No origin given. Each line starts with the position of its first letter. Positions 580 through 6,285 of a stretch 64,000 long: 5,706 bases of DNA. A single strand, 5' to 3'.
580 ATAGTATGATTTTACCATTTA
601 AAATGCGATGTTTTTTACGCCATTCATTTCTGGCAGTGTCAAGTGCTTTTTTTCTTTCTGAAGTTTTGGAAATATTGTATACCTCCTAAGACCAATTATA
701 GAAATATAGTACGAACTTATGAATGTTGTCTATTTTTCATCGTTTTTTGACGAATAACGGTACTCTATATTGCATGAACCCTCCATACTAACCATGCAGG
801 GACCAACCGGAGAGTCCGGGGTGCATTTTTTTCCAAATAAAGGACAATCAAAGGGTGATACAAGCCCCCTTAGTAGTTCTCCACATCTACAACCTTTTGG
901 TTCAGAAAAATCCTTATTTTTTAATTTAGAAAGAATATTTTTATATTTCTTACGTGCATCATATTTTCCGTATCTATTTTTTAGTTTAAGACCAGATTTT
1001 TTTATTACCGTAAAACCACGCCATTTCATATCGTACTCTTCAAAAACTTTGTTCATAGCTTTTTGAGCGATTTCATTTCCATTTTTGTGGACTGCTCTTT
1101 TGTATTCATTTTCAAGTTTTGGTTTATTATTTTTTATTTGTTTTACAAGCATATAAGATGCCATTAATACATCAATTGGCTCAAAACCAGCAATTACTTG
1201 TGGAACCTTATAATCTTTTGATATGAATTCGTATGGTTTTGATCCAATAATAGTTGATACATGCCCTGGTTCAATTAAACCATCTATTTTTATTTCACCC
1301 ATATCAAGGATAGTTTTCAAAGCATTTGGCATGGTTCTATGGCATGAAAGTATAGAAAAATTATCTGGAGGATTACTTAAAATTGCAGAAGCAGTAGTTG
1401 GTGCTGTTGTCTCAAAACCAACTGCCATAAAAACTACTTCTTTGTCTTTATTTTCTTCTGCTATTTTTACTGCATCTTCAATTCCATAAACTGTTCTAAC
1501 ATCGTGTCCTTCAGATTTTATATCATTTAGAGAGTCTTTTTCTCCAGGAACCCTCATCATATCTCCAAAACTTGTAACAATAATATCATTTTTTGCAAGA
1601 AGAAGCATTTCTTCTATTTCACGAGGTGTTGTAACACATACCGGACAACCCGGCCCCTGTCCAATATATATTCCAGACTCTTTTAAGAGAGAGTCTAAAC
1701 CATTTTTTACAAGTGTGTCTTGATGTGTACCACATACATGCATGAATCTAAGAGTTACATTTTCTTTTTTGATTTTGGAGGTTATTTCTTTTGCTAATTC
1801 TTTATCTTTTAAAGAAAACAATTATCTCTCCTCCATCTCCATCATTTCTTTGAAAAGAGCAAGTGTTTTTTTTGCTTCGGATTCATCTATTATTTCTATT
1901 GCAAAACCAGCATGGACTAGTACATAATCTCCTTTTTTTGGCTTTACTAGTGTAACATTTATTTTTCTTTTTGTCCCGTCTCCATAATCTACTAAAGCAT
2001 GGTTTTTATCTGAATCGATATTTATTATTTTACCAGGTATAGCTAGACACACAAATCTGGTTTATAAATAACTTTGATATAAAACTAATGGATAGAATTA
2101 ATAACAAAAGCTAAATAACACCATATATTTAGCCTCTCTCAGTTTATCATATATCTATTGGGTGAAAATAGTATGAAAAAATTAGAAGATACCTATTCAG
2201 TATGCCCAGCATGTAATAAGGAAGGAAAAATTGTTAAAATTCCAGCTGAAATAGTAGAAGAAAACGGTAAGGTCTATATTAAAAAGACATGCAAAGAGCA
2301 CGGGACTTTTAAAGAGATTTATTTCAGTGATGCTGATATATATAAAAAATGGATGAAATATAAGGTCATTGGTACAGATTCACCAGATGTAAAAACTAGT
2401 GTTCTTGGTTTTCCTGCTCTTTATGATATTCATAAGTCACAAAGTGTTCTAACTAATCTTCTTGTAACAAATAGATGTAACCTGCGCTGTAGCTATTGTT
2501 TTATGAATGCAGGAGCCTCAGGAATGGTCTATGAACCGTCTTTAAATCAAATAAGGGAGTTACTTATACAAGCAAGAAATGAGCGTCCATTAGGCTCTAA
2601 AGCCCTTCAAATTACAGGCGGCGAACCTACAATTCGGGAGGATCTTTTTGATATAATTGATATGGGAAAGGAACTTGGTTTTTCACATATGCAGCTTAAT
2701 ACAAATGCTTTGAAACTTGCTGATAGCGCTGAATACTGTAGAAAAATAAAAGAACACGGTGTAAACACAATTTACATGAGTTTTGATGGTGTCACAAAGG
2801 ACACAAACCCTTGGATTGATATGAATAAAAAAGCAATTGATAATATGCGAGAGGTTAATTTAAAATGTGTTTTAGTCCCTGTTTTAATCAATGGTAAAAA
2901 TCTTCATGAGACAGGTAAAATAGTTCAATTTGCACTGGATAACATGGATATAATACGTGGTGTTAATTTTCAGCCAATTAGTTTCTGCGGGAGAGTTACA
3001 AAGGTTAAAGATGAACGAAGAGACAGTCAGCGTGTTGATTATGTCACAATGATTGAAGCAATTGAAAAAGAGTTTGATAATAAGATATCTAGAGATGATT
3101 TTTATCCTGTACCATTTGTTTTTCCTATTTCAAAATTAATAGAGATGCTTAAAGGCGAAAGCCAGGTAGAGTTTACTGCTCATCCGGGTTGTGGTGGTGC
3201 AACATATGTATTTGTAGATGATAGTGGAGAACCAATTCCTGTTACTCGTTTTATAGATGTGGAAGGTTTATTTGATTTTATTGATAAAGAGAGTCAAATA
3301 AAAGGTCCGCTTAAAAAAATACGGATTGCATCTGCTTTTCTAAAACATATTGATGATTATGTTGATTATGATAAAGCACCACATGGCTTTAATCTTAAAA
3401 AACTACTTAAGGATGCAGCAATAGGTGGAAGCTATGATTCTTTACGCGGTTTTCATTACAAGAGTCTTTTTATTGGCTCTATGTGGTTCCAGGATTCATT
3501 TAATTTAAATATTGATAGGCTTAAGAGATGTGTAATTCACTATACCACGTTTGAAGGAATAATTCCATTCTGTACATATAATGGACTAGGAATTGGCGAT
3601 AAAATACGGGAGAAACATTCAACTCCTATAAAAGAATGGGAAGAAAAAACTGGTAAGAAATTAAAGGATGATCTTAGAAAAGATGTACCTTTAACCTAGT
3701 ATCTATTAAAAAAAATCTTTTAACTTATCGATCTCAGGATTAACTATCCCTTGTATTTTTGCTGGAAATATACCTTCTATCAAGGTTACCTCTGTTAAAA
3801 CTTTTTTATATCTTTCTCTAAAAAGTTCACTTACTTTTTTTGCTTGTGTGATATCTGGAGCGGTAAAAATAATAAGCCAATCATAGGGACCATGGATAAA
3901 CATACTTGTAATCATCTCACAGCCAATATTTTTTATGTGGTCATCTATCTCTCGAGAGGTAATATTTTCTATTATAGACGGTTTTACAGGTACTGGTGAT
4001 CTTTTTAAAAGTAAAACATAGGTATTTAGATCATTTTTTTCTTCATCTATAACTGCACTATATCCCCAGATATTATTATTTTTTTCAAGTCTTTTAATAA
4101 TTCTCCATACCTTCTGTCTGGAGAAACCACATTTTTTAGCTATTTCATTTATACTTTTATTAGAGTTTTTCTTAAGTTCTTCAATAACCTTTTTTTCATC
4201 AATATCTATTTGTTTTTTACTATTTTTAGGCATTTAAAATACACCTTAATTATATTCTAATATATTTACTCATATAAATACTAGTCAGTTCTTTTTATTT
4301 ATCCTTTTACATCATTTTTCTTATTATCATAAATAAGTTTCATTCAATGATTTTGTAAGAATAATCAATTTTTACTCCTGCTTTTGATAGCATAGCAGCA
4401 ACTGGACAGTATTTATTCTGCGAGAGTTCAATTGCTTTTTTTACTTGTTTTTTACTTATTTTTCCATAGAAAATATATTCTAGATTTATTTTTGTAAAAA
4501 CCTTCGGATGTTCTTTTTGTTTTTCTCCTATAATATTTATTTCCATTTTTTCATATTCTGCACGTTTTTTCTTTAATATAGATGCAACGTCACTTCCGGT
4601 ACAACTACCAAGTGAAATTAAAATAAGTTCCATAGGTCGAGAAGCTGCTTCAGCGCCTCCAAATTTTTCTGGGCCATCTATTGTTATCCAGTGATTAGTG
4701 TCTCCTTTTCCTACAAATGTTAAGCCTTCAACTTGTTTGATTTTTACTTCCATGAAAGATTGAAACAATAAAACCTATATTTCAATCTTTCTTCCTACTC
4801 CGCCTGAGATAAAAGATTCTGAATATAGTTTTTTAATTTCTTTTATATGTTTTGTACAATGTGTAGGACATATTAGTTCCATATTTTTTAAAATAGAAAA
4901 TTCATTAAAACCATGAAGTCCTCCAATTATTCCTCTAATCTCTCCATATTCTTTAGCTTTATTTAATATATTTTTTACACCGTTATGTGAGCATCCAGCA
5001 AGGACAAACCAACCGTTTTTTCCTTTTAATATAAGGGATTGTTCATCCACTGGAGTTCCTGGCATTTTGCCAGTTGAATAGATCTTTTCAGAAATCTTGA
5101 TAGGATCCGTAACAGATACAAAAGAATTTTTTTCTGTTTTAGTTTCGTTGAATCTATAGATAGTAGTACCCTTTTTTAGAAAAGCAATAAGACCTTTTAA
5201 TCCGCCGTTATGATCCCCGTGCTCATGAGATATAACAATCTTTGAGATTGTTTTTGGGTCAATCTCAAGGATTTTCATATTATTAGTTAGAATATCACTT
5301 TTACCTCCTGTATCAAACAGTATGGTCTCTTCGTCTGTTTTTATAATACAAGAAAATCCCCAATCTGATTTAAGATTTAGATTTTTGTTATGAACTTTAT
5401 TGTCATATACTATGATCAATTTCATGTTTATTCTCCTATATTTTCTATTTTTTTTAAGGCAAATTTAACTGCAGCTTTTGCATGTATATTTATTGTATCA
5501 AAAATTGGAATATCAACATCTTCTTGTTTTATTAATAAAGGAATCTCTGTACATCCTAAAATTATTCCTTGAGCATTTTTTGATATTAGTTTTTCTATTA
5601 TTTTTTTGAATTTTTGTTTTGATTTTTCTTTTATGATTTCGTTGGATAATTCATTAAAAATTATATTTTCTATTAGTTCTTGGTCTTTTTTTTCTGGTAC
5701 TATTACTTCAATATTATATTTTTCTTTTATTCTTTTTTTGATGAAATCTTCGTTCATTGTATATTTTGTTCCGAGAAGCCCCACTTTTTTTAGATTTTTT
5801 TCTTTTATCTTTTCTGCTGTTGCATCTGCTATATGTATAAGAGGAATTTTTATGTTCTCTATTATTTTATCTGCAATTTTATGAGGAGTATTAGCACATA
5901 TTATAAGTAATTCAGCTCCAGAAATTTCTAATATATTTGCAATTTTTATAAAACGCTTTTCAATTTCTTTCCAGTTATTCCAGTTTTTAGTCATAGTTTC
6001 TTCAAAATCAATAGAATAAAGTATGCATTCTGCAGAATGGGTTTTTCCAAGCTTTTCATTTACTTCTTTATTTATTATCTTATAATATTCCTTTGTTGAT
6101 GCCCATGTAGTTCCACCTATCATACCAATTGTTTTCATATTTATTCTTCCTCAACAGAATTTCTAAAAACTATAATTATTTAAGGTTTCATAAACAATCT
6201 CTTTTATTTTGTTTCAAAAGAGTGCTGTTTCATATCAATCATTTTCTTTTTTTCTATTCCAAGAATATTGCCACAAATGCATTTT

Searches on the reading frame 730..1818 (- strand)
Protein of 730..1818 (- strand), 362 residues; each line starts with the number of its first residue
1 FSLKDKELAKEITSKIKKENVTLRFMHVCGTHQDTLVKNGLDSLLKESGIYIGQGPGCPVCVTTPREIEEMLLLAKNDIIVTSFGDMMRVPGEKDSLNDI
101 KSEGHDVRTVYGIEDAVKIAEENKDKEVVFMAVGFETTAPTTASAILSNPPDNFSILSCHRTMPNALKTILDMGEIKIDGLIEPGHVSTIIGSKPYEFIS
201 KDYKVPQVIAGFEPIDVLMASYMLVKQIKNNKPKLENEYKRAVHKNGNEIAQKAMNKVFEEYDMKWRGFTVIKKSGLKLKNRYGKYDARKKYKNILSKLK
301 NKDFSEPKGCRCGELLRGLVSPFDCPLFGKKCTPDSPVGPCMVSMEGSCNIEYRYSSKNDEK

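Call 20: search_protein_families(library=pfam, proteins=[window:730-1818:-], max_evalue=0.00001)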
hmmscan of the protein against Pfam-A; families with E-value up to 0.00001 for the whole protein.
window:730-1818:- (362 aa): 1 family
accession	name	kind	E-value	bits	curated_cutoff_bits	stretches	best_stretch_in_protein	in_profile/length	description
PF01924.21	HypD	-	4.6e-142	473.7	25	1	7-355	5-350/351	Hydrogenase formation hypA family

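Call 21: find_homologous_proteins(query=window:730-1818:-, max_evalue=1e-50)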
Query window:730-1818:- (362 aa): 7956 proteins with E <= 1e-50 among 8000 candidates; the best 120 are listed.
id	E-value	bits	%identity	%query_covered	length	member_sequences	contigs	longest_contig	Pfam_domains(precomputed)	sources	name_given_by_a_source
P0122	2.6e-216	735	89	100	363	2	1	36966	PF01924.22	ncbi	-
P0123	1.5e-213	726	88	100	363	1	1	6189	PF01924.22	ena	-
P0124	1.8e-213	726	88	100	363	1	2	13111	PF01924.22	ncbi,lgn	-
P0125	4.3e-203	692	89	93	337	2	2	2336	PF01924.22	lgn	-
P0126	1.8e-196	670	82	99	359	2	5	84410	PF01924.22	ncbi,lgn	-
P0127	9.2e-195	665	80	99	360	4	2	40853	PF01924.22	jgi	jgi:hydrogenase expression/formation protein HypD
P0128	7.2e-193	658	79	99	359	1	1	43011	PF01924.22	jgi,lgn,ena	-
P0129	8.0e-193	658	81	98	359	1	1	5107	PF01924.22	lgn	-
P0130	2.9e-192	656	79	99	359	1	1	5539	PF01924.22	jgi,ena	-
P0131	3.0e-191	653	80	98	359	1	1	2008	PF01924.22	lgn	-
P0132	7.9e-191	652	80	99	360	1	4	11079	PF01924.22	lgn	-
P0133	4.5e-190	649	78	99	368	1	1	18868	PF01924.22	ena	-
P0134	1.3e-188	644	78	100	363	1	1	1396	PF01924.22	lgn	-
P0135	8.2e-188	642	77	98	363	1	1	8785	PF01924.22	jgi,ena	-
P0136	4.4e-187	639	76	98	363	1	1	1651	PF01924.22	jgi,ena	-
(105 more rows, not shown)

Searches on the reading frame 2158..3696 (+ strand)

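Call 20: search_protein_families(library=pfam, proteins=[window:2158-3696:+], max_evalue=0.00001)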
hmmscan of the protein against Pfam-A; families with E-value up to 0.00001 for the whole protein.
window:2158-3696:+ (513 aa): 2 families
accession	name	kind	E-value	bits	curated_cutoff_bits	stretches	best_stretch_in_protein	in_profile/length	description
PF04055.27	Radical_SAM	-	4.8e-23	82.6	29.5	1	102-259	2-166/166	Radical SAM superfamily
PF23545.1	Zn_ribbon_HMPTM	-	1.2e-17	63.6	27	1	9-56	2-44/45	HMPTM N-terminal zinc ribbon domain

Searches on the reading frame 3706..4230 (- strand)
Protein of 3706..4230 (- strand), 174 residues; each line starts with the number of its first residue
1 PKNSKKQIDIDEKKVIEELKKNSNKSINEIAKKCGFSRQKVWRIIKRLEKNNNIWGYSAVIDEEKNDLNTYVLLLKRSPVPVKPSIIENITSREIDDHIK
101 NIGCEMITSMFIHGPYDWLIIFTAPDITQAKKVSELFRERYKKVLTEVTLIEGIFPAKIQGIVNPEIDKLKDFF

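Call 20: search_protein_families(library=pfam, proteins=[window:3706-4230:-], max_evalue=0.00001)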
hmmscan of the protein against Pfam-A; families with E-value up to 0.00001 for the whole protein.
window:3706-4230:- (174 aa): 1 family
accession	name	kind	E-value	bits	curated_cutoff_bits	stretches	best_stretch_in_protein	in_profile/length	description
PF13412.12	HTH_24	-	2.9e-10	40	21.9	1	13-51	6-44/48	Winged helix-turn-helix DNA-binding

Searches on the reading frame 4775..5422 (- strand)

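Call 20: search_protein_families(library=pfam, proteins=[window:4775-5422:-], max_evalue=0.00001)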
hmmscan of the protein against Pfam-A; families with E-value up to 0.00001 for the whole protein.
window:4775-5422:- (215 aa): 1 family
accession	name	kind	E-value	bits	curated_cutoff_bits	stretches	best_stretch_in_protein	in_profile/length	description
PF00753.33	Lactamase_B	-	2.8e-10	40.9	22.7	1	26-89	10-74/196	Metallo-beta-lactamase superfamily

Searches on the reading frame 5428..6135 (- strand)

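Call 20: search_protein_families(library=pfam, proteins=[window:5428-6135:-], max_evalue=0.00001)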
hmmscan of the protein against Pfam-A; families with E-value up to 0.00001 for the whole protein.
window:5428-6135:- (235 aa): 1 family
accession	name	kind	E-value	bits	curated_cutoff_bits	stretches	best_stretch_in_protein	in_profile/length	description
PF01177.27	Asp_Glu_race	-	1.9e-38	132.8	31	1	6-222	1-211/211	Asp/Glu/Hydantoin racemase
